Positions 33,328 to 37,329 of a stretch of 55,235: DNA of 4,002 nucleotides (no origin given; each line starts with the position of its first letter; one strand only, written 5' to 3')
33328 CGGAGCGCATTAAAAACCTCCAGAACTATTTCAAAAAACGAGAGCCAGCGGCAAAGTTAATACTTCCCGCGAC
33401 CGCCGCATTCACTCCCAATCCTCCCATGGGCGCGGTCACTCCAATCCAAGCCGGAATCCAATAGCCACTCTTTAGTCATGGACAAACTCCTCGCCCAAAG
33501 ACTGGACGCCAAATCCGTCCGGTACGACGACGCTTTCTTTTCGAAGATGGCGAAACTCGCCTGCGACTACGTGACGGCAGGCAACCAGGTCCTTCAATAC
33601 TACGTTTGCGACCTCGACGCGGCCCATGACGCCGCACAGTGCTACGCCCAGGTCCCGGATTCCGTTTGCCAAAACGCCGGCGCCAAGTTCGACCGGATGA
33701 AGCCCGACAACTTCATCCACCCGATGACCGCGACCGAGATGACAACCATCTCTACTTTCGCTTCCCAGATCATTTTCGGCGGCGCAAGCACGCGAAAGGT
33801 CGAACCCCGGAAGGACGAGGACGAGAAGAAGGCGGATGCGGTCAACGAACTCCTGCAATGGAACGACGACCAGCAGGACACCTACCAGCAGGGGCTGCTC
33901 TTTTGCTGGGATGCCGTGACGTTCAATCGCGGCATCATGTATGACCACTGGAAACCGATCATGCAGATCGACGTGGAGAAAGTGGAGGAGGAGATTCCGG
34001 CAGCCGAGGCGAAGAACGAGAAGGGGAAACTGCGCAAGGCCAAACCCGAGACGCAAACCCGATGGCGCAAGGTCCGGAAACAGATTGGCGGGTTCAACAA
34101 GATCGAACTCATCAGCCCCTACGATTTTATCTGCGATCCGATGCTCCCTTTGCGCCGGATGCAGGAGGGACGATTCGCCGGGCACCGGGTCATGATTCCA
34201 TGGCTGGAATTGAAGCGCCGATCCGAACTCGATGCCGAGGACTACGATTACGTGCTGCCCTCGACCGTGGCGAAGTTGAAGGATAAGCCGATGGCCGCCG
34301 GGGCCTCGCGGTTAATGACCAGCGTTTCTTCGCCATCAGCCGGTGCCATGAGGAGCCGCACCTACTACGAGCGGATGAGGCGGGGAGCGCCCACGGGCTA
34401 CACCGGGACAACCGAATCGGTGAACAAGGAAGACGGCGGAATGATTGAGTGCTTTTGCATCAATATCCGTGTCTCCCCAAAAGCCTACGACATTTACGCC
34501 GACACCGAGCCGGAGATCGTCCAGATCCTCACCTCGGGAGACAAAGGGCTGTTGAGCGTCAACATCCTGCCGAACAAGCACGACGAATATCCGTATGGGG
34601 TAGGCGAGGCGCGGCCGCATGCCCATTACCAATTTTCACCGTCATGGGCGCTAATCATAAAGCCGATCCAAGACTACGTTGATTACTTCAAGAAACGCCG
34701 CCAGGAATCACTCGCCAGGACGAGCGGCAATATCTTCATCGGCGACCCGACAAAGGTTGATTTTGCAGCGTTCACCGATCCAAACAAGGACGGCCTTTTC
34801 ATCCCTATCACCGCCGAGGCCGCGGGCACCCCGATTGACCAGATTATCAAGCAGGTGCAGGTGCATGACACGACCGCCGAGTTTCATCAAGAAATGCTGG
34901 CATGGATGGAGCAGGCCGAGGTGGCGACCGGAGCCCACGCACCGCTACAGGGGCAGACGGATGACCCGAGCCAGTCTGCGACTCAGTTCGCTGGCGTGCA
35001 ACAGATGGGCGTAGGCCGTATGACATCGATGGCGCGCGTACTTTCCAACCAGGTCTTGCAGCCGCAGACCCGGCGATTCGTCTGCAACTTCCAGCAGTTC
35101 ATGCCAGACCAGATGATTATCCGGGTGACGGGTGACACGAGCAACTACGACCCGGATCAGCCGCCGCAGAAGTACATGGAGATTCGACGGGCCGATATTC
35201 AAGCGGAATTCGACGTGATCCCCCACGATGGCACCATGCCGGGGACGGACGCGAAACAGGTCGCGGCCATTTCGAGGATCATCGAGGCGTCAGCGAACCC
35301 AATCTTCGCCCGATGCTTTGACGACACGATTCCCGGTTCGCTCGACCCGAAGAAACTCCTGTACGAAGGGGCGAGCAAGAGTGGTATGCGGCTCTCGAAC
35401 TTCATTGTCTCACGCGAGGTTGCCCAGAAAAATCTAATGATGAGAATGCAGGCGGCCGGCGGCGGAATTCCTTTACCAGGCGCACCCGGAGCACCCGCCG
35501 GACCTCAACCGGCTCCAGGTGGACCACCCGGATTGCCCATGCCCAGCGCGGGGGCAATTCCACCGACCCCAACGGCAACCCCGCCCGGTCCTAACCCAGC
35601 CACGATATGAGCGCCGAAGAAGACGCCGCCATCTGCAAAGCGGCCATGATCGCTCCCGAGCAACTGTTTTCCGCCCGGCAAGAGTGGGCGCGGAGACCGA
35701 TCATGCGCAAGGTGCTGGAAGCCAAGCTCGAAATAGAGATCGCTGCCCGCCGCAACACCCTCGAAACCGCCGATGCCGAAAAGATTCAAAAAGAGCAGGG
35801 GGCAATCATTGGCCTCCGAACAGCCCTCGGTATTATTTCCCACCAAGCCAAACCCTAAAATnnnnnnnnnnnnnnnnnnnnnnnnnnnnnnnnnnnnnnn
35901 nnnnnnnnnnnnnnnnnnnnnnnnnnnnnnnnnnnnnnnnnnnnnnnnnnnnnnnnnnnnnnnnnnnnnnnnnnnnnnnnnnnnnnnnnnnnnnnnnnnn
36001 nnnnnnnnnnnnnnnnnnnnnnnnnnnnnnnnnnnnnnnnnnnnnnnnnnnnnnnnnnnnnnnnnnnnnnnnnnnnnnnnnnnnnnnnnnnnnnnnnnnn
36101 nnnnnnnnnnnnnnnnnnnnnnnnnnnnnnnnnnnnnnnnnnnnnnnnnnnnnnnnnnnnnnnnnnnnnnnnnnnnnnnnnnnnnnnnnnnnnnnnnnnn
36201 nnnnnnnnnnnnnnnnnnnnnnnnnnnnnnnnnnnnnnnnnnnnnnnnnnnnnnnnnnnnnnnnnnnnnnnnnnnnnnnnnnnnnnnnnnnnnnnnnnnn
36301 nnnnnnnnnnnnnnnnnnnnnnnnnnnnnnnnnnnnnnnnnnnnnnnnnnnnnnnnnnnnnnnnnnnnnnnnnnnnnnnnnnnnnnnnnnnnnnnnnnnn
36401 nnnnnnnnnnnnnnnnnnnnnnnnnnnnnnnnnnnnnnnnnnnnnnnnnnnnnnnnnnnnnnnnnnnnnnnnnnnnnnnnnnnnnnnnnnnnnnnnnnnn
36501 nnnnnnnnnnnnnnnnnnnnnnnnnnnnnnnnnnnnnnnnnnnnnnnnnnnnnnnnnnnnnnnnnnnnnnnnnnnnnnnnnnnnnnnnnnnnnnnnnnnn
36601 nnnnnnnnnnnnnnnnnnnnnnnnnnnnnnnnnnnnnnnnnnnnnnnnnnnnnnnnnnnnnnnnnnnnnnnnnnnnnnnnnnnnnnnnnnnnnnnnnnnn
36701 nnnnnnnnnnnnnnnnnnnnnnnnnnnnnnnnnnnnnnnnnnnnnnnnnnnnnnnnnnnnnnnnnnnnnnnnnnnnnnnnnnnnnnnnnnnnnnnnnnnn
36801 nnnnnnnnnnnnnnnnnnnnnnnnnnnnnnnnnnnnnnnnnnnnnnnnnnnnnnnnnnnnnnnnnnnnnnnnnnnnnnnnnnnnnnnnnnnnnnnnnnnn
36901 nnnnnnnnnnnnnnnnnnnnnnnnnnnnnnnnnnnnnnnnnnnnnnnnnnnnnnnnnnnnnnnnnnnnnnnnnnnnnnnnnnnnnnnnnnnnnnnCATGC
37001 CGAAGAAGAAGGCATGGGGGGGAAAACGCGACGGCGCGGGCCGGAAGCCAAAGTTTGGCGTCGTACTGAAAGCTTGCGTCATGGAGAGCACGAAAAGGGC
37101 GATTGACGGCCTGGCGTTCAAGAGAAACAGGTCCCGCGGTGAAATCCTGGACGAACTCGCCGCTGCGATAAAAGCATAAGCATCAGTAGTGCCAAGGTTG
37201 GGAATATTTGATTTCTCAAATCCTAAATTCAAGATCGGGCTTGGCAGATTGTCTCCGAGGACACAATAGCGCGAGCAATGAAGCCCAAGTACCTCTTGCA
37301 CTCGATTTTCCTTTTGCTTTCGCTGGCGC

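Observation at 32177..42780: Four copies of a bipartite late element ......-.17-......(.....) in front of head and virion genes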

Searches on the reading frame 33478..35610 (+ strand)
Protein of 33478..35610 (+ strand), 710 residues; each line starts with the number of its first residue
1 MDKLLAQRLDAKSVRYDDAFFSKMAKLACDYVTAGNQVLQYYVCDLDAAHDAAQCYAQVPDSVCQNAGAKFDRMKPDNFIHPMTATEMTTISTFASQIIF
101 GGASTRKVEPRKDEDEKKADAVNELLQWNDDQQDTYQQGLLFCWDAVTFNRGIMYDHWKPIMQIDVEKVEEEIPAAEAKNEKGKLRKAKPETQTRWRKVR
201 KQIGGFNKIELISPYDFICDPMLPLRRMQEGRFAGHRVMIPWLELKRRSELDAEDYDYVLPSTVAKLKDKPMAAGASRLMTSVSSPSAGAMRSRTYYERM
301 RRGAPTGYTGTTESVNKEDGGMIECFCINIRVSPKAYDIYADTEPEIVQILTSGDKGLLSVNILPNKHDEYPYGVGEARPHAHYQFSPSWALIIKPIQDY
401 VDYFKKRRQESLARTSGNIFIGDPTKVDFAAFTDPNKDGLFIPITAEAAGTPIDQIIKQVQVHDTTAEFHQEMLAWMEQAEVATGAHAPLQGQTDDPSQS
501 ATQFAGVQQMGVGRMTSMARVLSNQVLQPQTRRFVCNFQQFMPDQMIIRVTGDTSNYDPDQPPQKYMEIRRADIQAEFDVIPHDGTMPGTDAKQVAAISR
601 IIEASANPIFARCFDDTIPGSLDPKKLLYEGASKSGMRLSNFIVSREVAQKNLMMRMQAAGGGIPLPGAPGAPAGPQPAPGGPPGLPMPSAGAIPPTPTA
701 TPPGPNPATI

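Call 13: search_protein_families(library=phrogs, proteins=[window:33478-35610:+], max_evalue=0.01)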
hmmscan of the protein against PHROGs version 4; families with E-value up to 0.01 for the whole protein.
window:33478-35610:+ (710 aa): 2 families
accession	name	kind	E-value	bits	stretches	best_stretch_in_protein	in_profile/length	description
phrog_1216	-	head and packaging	1.4e-09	38.1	1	337-565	308-536/714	portal protein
phrog_156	-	head and packaging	3.2e-07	30.2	1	296-555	223-474/681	portal protein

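Call 14: search_protein_families(library=pfam, proteins=[window:33478-35610:+], max_evalue=0.01)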
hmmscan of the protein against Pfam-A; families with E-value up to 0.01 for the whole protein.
window:33478-35610:+ (710 aa): 2 families
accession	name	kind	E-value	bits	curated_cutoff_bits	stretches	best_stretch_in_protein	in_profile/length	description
PF23899.1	SU10_portal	-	1.7e-16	60.3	30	1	97-561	64-497/593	Phage SU10 portal protein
PF16510.12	P22_portal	-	4e-06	26.1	26.1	1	394-605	299-514/594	Phage P22-like portal protein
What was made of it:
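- Checked: 33478-35610 is an SU10-type portal (calls 13, 14).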

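Call 79: find_homologous_proteins(query=window:33478-35607:+, max_evalue=1e-50)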
Query window:33478-35607:+ (710 aa): 139 proteins with E <= 1e-50 among 8000 candidates; the best 120 are listed.
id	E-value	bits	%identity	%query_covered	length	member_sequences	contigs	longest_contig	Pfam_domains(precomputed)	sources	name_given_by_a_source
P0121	0.0e+0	1648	100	100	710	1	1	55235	PF23899.2,PF16510.13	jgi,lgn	-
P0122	0.0e+0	1204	71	98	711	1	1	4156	PF23899.2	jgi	jgi:hypothetical protein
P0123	2.2e-280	950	59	100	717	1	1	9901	PF23899.2,PF16510.13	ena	-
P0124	1.6e-273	928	58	100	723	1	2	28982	PF23899.2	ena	-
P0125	4.3e-273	926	58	100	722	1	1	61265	PF23899.2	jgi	jgi:hypothetical protein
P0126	3.0e-269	914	58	100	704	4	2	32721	PF23899.2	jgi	-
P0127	1.4e-266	905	57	100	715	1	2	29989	PF23899.2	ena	-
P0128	4.8e-265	900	56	97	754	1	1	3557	PF23899.2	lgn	-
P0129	6.3e-263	893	56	100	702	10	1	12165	PF23899.2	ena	-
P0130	1.7e-262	891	56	98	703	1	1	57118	PF23899.2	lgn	-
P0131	5.0e-261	886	55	98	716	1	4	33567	PF23899.2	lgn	-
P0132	9.1e-260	882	55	92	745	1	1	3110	PF23899.2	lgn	-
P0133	1.3e-258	878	57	89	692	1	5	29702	PF23899.2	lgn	-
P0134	1.8e-256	871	54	98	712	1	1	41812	PF23899.2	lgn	-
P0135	5.3e-250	850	53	99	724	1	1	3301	PF23899.2,PF16510.13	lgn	-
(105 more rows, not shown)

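Call 80: find_encoding_contigs(protein=P0122, flank=10000, max_places=2)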
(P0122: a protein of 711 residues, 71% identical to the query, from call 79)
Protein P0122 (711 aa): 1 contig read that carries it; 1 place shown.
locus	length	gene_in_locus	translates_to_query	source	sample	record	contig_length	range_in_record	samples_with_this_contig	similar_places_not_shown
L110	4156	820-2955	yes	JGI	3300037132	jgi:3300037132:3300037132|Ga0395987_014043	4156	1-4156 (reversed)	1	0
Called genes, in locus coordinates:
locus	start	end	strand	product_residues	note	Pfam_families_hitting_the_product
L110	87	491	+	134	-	-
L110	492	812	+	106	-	-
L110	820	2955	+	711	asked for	PF23899:SU10_portal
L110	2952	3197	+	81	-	-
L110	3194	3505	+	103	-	-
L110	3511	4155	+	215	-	?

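Call 81: find_encoding_contigs(protein=P0121, flank=1000, max_places=3)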
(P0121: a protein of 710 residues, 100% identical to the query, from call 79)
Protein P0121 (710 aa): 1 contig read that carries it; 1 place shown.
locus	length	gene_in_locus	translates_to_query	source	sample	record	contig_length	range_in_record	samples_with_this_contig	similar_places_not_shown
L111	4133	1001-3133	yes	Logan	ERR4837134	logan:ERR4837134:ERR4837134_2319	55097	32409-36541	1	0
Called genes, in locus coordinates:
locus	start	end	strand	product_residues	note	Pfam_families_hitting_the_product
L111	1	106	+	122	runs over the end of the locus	-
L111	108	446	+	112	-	-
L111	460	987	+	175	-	-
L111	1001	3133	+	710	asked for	PF16510:P22_portal (faint), PF23899:SU10_portal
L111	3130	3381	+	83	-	-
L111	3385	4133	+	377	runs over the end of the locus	-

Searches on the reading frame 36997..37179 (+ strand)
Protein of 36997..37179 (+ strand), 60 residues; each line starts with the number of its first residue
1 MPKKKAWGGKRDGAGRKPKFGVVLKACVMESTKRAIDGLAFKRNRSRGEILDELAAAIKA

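Call 64: search_protein_families(library=pfam, proteins=[window:36997-37179:+], max_evalue=0.05)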
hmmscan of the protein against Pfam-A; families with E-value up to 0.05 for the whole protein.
window:36997-37179:+ (60 aa): 0 families

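Call 72: search_solved_structures(query=window:36997-37179:+, max_evalue=5)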
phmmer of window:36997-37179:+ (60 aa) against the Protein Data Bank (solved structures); distinct sequences matched with E-value up to 5: 1.
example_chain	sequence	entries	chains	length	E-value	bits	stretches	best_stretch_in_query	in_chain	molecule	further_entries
1bin_A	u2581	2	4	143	0.67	13.9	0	17-59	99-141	LEGHEMOGLOBIN A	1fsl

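Call 95: search_protein_families(library=ncbifam, proteins=[window:36997-37179:+], max_evalue=1)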
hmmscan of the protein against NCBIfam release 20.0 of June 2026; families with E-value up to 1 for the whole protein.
window:36997-37179:+ (60 aa): 0 families
